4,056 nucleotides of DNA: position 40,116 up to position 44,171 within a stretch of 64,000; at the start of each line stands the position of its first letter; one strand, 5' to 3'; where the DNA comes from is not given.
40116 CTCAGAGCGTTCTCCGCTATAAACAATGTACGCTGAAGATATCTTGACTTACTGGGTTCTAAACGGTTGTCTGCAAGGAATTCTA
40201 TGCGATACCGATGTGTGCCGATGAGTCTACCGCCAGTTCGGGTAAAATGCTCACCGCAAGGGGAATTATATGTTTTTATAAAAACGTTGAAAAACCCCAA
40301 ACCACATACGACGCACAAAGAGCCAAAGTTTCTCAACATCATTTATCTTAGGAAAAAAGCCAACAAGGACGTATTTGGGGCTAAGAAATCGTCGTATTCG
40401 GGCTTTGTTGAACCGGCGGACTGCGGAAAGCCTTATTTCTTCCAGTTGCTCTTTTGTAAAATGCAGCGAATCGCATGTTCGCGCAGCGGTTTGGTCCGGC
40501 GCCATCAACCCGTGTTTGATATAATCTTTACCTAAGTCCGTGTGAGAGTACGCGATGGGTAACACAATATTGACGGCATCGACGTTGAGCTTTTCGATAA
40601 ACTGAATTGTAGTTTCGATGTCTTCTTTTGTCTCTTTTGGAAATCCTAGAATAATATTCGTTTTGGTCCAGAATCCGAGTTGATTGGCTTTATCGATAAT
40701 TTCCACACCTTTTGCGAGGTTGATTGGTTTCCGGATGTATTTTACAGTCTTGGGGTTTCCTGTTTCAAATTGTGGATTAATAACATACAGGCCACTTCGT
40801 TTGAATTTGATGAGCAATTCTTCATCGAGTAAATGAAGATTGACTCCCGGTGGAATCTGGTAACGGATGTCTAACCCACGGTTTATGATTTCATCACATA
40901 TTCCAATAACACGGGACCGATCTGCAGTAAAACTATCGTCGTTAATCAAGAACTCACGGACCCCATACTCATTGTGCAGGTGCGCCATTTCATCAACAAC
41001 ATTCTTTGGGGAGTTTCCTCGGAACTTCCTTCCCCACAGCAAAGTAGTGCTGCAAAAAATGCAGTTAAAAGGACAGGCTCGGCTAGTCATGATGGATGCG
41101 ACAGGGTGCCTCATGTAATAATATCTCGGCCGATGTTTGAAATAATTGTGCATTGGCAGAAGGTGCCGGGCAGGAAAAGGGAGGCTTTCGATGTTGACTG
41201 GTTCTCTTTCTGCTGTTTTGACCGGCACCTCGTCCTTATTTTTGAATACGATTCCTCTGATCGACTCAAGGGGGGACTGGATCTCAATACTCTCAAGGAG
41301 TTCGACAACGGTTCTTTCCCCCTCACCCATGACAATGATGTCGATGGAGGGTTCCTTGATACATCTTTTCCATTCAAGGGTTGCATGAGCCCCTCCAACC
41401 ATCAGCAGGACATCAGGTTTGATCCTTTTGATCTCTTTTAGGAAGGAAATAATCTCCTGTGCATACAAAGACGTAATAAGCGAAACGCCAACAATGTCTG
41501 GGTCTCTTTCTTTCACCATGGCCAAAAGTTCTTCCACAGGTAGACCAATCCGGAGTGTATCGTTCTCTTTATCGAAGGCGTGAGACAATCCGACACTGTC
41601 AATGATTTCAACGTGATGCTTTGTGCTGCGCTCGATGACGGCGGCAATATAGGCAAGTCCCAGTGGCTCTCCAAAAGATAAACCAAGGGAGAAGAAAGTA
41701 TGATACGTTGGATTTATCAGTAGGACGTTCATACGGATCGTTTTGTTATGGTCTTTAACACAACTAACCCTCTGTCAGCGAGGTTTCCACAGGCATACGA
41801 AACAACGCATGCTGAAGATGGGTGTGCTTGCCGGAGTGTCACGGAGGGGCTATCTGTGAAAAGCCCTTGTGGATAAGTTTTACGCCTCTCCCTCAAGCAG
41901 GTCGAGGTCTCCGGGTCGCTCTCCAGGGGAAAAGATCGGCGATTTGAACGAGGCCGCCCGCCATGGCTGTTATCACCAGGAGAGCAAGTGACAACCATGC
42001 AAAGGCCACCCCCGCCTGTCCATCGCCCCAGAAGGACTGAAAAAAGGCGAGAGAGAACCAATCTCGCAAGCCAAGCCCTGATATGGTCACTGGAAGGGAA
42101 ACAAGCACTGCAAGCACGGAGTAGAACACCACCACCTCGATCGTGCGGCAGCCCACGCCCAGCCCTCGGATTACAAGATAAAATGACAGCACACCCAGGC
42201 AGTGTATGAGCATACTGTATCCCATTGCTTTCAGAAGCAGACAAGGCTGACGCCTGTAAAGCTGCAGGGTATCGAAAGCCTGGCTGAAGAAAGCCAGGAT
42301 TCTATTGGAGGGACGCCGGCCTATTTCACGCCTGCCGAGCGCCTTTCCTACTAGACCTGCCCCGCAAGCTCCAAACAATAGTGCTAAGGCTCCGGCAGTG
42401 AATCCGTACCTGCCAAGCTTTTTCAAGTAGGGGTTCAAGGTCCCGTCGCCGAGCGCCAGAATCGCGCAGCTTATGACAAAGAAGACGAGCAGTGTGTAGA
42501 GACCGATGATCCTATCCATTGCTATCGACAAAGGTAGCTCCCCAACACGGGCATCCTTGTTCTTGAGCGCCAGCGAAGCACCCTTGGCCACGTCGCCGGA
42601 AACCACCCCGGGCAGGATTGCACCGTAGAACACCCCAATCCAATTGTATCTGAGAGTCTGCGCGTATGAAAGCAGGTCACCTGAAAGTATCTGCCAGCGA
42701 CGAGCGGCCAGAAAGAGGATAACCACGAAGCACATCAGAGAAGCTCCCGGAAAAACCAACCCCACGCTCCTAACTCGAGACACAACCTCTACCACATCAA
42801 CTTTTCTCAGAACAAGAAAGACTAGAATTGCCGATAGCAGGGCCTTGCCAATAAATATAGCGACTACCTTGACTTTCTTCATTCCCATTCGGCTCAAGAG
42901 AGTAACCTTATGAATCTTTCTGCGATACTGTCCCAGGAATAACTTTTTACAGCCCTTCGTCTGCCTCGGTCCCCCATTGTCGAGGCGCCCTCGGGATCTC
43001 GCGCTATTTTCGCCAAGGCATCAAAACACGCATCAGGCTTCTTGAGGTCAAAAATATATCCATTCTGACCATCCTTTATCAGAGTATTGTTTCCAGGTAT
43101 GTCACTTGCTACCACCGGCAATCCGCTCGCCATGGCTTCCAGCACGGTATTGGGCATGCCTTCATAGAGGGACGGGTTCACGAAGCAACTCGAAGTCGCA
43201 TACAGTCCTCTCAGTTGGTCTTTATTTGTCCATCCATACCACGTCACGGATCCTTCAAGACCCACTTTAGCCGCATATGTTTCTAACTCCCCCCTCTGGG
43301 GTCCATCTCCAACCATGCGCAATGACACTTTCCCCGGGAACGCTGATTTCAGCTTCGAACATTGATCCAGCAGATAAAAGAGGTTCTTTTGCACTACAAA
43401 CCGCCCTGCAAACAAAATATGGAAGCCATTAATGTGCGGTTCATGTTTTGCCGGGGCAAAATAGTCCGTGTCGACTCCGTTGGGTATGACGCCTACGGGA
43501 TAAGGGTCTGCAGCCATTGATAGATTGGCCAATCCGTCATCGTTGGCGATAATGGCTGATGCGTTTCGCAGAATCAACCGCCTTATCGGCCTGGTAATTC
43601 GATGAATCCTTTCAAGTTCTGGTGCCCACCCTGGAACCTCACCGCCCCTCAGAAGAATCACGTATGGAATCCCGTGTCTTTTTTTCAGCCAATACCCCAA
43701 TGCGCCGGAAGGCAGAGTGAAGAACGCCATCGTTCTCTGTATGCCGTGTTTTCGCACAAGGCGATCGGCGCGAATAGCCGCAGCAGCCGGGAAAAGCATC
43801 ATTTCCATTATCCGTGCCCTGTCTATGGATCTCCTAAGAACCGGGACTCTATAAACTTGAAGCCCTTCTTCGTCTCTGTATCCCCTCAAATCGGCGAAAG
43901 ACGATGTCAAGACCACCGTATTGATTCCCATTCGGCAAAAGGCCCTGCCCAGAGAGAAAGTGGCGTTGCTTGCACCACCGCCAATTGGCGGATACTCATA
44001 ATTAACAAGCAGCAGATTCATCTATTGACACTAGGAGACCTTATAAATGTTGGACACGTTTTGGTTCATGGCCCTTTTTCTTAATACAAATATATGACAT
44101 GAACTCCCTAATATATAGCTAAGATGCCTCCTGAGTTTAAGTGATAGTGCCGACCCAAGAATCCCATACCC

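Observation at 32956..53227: Exceptionally methylation-rich glycan locus: six SAM methyltransferases plus a B12-radical SAM enzyme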

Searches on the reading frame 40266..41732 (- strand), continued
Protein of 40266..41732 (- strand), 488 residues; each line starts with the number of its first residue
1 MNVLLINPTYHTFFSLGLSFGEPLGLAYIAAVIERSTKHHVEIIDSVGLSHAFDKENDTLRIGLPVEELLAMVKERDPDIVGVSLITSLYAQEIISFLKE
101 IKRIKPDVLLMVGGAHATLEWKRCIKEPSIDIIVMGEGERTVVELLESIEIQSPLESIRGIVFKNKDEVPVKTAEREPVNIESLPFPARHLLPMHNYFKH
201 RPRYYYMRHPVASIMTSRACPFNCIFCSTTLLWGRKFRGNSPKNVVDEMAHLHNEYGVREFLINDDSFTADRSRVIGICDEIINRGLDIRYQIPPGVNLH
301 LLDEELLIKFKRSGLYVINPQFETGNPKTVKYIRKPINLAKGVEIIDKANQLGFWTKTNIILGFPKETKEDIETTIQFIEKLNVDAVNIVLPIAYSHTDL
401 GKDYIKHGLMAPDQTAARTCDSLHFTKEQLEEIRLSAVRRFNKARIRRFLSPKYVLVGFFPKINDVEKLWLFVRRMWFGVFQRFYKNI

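Call 18: find_encoding_contigs(protein=P0026, flank=10000, max_places=1)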
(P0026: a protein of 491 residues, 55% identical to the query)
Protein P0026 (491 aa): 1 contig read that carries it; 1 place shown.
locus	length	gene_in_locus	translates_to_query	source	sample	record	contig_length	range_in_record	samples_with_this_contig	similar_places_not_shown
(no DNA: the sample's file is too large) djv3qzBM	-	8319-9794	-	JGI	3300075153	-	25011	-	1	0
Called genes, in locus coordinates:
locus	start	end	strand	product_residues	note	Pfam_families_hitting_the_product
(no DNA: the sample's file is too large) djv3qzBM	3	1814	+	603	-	?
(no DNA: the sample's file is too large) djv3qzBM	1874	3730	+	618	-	PF13623:SurA_N_2, PF13624:SurA_N_3, PF13145:Rotamase_2, PF00639:Rotamase, PF13616:Rotamase_3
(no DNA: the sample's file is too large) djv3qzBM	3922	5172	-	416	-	PF03572:Peptidase_S41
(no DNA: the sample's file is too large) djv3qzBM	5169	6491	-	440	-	PF04612:T2SSM (faint), PF02646:RmuC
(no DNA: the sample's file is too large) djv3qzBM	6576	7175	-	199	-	PF06835:LptC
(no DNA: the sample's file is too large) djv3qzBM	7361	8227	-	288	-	-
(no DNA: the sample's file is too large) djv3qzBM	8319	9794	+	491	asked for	PF02310:B12-binding, PF04055:Radical_SAM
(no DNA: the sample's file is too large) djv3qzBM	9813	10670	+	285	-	-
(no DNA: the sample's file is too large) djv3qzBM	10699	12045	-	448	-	PF01266:DAO (faint), PF01593:Amino_oxidase, PF13450:NAD_binding_8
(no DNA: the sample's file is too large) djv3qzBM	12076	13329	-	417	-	PF13579:Glyco_trans_4_4 (faint), PF20706:GT4-conflict (weak), PF00534:Glycos_transf_1, PF13692:Glyco_trans_1_4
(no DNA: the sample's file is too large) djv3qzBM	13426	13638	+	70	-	-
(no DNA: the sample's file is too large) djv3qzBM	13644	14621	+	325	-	PF03706:LPG_synthase_TM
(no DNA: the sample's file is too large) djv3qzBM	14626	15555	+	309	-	PF04055:Radical_SAM, PF13186:SPASM (weak)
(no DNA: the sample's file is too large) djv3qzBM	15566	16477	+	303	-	PF13489:Methyltransf_23, PF08241:Methyltransf_11, PF08242:Methyltransf_12, PF13649:Methyltransf_25, PF13847:Methyltransf_31 (weak)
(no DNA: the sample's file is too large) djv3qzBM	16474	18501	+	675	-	-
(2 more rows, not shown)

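Call 19: find_encoding_contigs(protein=P0032, flank=10000, max_places=1)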
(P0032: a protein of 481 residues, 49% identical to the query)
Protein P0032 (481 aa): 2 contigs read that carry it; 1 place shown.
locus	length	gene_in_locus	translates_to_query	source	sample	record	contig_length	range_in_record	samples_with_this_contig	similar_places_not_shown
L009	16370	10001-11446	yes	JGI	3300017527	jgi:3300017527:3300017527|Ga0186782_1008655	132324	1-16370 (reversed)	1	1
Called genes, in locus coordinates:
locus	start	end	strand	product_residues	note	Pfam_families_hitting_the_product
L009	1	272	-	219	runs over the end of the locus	PF04525:LOR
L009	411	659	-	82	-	-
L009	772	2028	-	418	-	-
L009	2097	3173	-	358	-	PF02275:CBAH, PF03417:AAT (weak)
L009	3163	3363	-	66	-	-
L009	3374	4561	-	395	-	PF00144:Beta-lactamase, PF13354:Beta-lactamase2 (faint)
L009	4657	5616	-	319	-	PF00149:Metallophos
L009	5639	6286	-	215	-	PF13568:OMP_b-brl_2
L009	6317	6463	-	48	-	-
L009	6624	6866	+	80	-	-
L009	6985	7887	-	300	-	PF02353:CMAS, PF07021:MetW (weak), PF13489:Methyltransf_23, PF08241:Methyltransf_11 (weak), PF08242:Methyltransf_12 (weak), PF13649:Methyltransf_25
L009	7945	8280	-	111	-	-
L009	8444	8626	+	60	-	-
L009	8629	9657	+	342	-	PF15869:TolB_like (weak), PF17170:DUF5128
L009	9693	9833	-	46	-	PF01381:HTH_3 (weak)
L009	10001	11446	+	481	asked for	PF02310:B12-binding, PF04055:Radical_SAM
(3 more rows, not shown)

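Call 21: find_related_loci(query=A1, collection=genome_contigs, flank=10000)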
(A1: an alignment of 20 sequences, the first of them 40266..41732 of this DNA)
Query A1 (488 aa) in genome_contigs; peptide patterns used: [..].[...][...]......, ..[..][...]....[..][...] (x = any residue, [..] = any of these).
600 stretches matched a pattern (row limit reached: there are more); 554 encode a relative of the query (tblastn E <= 1e-3); the best 80 are kept; 80 distinct loci.
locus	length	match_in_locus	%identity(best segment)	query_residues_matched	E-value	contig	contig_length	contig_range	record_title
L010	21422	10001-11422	37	1-462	4e-80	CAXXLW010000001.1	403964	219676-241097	MAG: Desulfamplus sp. isolate 82e8c6d0-3d9d-4aa8-81a7-685ccd8d78ba genome assembly, contig: contig_1, whole genome shotg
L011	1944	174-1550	34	1-448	2e-83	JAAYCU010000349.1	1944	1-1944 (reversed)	MAG: Phycisphaerales bacterium isolate AS06rmzACSIP_494 673028_AS06, whole genome shotgun sequence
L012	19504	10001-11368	34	1-448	3e-77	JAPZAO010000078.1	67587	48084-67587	MAG: Candidatus Methanoperedens sp. isolate SR-VP_26_10_2019_2_100cm_44_46 SR-VP_26_10_2019_2_100cm_scaffold_232, whole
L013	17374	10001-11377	35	1-448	6e-81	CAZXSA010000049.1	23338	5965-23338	MAG TPA_asm: uncultured Planctomycetales bacterium isolate SRP278314_co1_167 genome assembly, contig: NODE_2749_length_2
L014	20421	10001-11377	34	1-451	9e-77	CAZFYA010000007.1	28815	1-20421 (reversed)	MAG TPA_asm: uncultured Gammaproteobacteria bacterium isolate SRP239243_co2_396 genome assembly, contig: NODE_2430_lengt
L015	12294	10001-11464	33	1-452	7e-76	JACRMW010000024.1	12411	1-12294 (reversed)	MAG: Candidatus Aenigmatarchaeota archaeon isolate NC_groundwater_1917_Pr3_S-0.2um_36_3 scaffold_198362, whole genome sh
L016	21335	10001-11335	36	3-463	5e-75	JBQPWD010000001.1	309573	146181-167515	MAG: Candidatus Bathyarchaeota archaeon isolate SZTDM_202302_bins_159 SZTDM_202302_bins_159_scaffold_1, whole genome sho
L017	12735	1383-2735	33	1-451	2e-69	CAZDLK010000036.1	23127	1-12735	MAG TPA_asm: uncultured Candidatus Bathyarchaeia archaeon isolate binchicken_co27_437 genome assembly, contig: NODE_3908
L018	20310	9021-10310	32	1-456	1e-68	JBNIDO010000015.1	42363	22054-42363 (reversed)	MAG: Candidatus Bathyarchaeia archaeon isolate Bathy6-F36_MillC Bathy36__WFmsp_mb_bin.24_WF_000000001169, whole genome s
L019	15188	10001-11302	33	23-450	1e-68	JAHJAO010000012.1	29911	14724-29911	MAG: Candidatus Omnitrophota bacterium isolate Modern_marine.mb.214 Modern_marine.mb.214_k141_159400, whole genome shotg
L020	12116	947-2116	38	1-382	2e-68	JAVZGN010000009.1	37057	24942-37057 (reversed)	MAG: Candidatus Hadarchaeales archaeon isolate DRTY-6_201808_bins_36 DRTY-6_201808_bins_36_scaffold_9, whole genome shot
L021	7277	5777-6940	34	1-385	6e-68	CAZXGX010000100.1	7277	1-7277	MAG TPA_asm: uncultured Candidatus Bathyarchaeia archaeon isolate SRP192927_co7_369 genome assembly, contig: NODE_22857_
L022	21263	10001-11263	32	1-400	1e-67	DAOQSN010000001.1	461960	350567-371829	MAG TPA_asm: Phycisphaerae bacterium isolate AMR_MDS_1165 NODE_5_length_461960_cov_11.188446, whole genome shotgun seque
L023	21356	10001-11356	33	1-437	1e-66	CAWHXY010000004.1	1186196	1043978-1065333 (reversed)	MAG: Candidatus Bathyarchaeota archaeon isolate MFD01476.bin.1.217 genome assembly, contig: contig_17740, whole genome s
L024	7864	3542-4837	33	3-428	2e-66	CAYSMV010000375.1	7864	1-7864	MAG TPA_asm: uncultured Desulfobacterales bacterium isolate SRP067234_co1_226 genome assembly, contig: k99_245809, whole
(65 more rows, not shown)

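Call 28: search_solved_structures(query=A1, max_evalue=0.001)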
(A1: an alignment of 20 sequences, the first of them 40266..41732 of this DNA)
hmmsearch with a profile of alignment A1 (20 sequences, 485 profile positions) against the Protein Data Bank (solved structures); distinct sequences matched with E-value up to 0.001: 10.
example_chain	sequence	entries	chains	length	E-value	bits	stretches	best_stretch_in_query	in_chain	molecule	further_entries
9ccb_A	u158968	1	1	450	3.4e-23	85.2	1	76-413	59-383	Radical SAM core domain-containing protein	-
6fd2_B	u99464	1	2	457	1.1e-17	67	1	184-424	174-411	Putative apramycin biosynthetic oxidoreductase 4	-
5ul2_A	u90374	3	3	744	4.2e-15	58.5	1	59-293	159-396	OxsB protein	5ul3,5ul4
7kdx_A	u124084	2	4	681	8.5e-14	54.2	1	77-373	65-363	Methyltransferase TokK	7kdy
6wte_A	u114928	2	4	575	1.2e-11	47.1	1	203-286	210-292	B12-binding domain-containing protein | Tryptophan-C2-methyltransferase containing B12-binding domain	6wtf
9n1b_A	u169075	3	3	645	3.8e-11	45.5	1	61-282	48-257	Radical SAM protein | Radical SAM enzyme CysS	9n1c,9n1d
4jc0_A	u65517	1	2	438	2e-10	43.1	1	196-389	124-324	Ribosomal protein S12 methylthiotransferase RimO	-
2qgq_A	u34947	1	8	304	1.2e-09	40.6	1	209-389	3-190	Protein TM_1862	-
7mjz_A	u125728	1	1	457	9.1e-05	24.4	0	217-388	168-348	tRNA-2-methylthio-N(6)-dimethylallyladenosine synthase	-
7mjv_A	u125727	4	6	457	9.7e-05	24.3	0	217-387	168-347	tRNA-2-methylthio-N(6)-dimethylallyladenosine synthase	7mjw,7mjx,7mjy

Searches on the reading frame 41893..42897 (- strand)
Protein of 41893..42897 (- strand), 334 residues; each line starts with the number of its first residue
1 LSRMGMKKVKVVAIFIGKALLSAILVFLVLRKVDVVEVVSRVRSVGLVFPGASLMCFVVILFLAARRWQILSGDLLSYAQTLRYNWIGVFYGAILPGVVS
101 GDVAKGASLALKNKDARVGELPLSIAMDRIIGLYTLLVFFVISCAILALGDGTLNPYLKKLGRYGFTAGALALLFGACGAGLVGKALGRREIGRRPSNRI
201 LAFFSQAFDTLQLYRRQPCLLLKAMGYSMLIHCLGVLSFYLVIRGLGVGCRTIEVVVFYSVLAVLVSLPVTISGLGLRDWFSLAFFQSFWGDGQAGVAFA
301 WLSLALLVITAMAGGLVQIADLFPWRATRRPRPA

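Call 3: search_protein_families(library=pfam, proteins=[window:41893-42897:-], max_evalue=0.01)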
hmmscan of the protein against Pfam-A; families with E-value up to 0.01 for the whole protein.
window:41893-42897:- (334 aa): 1 family
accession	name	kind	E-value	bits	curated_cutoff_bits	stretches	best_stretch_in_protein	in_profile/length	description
PF03706.18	LPG_synthase_TM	-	5.2e-24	85.7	33.4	1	16-307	2-295/302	Lysylphosphatidylglycerol synthase TM region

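Call 70: search_protein_families(library=ncbifam, proteins=[window:41893-42897:-], max_evalue=0.000001)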
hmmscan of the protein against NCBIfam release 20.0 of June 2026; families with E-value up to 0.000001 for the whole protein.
window:41893-42897:- (334 aa): 1 family
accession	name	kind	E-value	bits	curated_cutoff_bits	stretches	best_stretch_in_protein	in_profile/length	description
TIGR00374.1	TIGR00374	subfamily_domain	1.4e-07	31.2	43.2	0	209-289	200-280/323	flippase-like domain-containing protein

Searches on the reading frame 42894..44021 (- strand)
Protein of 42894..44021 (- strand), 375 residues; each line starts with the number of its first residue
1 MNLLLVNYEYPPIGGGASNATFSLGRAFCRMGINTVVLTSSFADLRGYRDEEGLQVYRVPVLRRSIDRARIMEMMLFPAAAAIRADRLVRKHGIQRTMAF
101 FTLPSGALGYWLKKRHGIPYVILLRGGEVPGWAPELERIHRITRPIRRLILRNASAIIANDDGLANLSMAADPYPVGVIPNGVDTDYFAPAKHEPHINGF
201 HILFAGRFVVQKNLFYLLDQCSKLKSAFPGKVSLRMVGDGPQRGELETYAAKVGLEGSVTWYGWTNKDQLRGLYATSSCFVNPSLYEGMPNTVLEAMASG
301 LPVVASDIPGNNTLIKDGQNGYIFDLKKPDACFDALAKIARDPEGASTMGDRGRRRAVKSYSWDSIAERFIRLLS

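Call 3: search_protein_families(library=pfam, proteins=[window:42894-44021:-], max_evalue=0.01)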
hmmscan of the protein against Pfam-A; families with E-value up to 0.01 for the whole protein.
window:42894-44021:- (375 aa): 6 families
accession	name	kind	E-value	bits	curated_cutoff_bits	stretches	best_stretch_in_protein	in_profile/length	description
PF00534.26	Glycos_transf_1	-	8.8e-36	123.5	26.4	1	200-355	16-171/172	Glycosyl transferases group 1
PF13692.12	Glyco_trans_1_4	-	2.4e-35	122.3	27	1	201-342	3-142/142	Glycosyl transferases group 1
PF13439.12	Glyco_transf_4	-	7.5e-15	55.8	28.5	1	15-186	2-169/170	Glycosyltransferase Family 4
PF13579.12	Glyco_trans_4_4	-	4.4e-14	53.5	29.7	1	15-182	1-158/158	Glycosyl transferase 4-like domain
PF13524.12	Glyco_trans_1_2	-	2.3e-10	41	25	1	252-371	27-143/144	Glycosyl transferase-like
PF20706.3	GT4-conflict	-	3.8e-09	36.5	26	1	172-369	170-384/385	Family 4 Glycosyltransferase in conflict systems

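Call 70: search_protein_families(library=ncbifam, proteins=[window:42894-44021:-], max_evalue=0.000001)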
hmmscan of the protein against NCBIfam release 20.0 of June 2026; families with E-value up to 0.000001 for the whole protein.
window:42894-44021:- (375 aa): 33 families (the best 25 are shown)
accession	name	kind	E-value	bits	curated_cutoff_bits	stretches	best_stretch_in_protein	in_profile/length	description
TIGR03088.1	stp2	hypoth_equivalog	3.1e-32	112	409.05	1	176-373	162-369/374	TIGR03088 family PEP-CTERM/XrtA system glycosyltransferase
NF041876.1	EPS_EpsE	equivalog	1.2e-28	100.5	400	1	173-368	185-387/389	exopolysaccharide biosynthesis GT4 family glycosyltransferase EpsE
TIGR02149.1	glgA_Coryne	subfamily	9.1e-27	94.2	302.4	1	7-373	7-386/391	glycogen synthase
NF038229.1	Glyco4_Geo_Pelo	equivalog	4.4e-26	91.7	400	1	97-374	59-333/338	GPMC system family 4 glycosyltransferase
NF041879.1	EPS_EpsH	equivalog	1e-23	83.8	800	1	148-370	184-409/431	exopolysaccharide biosynthesis glycosyltransferase EpsH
TIGR04063.1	stp3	hypoth_equivalog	1.7e-23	83.2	442.05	1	15-370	14-388/397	TIGR04063 family PEP-CTERM/XrtA system glycosyltransferase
NF007396.0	PRK09922.1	equivalog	2.8e-21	75.8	385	1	178-338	162-322/361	lipopolysaccharide 1,6-galactosyltransferase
TIGR03999.1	thiol_BshA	equivalog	8.7e-19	67.7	273.7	1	175-370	168-366/375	N-acetyl-alpha-D-glucosaminyl L-malate synthase BshA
TIGR03449.1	mycothiol_MshA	equivalog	4.8e-18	65.2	462.5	1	150-371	161-397/406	D-inositol-3-phosphate glycosyltransferase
NF047684.1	TeichurnBiosyTuaC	equivalog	1.3e-17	63.9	550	1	98-340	113-352/391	teichuronic acid biosynthesis protein TuaC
TIGR04047.1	MSMEG_0565_glyc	hypoth_equivalog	1.9e-15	56.9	259.85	1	179-371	164-368/373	MSMEG_0565 family glycosyltransferase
TIGR02472.1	sucr_P_syn_N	equivalog_domain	1.4e-14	53.8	576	1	277-374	341-438/439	sucrose-phosphate synthase, putative, glycosyltransferase domain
NF041010.1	glycosy_Agl16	equivalog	1.6e-14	53.6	575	1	141-371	121-345/352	glycosylation protein Agl16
NF038295.1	EPS_HpsP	equivalog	2.1e-14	53.3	550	1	178-372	185-382/388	hormogonium polysaccharide biosynthesis glycosyltransferase HpsP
TIGR04157.1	glyco_rSAM_CFB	subfamily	2.2e-14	53.3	400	1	202-373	230-405/406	TIGR04157 family glycosyltransferase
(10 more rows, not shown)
